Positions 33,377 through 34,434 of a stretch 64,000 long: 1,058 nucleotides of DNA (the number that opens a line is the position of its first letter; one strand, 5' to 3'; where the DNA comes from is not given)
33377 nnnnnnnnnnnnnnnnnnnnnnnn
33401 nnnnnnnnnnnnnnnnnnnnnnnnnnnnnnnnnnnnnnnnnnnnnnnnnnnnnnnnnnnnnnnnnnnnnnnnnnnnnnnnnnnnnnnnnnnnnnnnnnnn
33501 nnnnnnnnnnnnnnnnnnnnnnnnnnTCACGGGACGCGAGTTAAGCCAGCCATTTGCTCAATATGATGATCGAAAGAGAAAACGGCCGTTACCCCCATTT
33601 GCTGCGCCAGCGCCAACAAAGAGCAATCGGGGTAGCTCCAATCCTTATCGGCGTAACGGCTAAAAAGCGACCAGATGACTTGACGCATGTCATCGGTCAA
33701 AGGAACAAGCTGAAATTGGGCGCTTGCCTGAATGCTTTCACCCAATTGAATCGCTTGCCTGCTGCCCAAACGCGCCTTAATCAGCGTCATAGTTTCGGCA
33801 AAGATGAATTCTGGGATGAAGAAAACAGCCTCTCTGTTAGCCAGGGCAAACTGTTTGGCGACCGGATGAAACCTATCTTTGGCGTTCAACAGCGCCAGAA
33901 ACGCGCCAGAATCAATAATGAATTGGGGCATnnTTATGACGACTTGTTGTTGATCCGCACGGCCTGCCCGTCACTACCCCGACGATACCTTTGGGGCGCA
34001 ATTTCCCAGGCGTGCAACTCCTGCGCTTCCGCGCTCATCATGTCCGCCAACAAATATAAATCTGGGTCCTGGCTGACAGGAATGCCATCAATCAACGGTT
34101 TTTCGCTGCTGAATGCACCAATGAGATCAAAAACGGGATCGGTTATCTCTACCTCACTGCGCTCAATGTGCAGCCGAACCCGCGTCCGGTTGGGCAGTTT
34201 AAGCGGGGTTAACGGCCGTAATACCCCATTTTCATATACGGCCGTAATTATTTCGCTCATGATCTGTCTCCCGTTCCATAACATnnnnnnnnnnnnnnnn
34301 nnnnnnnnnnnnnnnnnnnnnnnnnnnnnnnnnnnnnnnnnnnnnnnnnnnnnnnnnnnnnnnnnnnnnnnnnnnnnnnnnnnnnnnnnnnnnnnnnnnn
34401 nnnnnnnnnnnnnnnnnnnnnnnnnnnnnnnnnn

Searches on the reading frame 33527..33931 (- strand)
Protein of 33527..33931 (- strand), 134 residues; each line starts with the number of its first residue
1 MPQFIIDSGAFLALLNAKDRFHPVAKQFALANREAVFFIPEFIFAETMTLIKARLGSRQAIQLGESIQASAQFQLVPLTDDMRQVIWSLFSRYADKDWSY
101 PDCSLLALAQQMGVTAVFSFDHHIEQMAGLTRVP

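Call 7: search_protein_families(library=ncbifam, proteins=[window:33527-33931:-], max_evalue=0.01)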
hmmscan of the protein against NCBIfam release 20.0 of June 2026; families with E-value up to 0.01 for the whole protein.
window:33527-33931:- (134 aa): 1 family
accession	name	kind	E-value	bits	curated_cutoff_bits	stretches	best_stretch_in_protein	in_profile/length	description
TIGR00028.1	Mtu_PIN_fam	subfamily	0.00056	20.1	73.6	1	5-131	4-136/143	TA system VapC family ribonuclease toxin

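Call 8: search_protein_families(library=pfam, proteins=[window:33527-33931:-], max_evalue=0.01)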
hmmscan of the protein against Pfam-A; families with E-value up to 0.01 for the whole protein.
window:33527-33931:- (134 aa): 1 family
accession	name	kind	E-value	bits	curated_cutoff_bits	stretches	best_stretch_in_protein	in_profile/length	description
PF01850.27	PIN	-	6.9e-14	52.9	23.6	1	5-129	2-119/120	PIN domain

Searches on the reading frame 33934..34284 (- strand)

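Call 7: search_protein_families(library=ncbifam, proteins=[window:33934-34284:-], max_evalue=0.01)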
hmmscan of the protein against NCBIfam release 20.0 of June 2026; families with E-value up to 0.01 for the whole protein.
window:33934-34284:- (116 aa): 0 families

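Call 8: search_protein_families(library=pfam, proteins=[window:33934-34284:-], max_evalue=0.01)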
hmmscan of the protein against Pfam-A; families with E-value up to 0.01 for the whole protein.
window:33934-34284:- (116 aa): 1 family
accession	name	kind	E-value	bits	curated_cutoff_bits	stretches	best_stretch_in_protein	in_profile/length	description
PF01954.22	AF2212-like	-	6.1e-14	52.6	21.6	1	9-61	1-52/59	AF2212-like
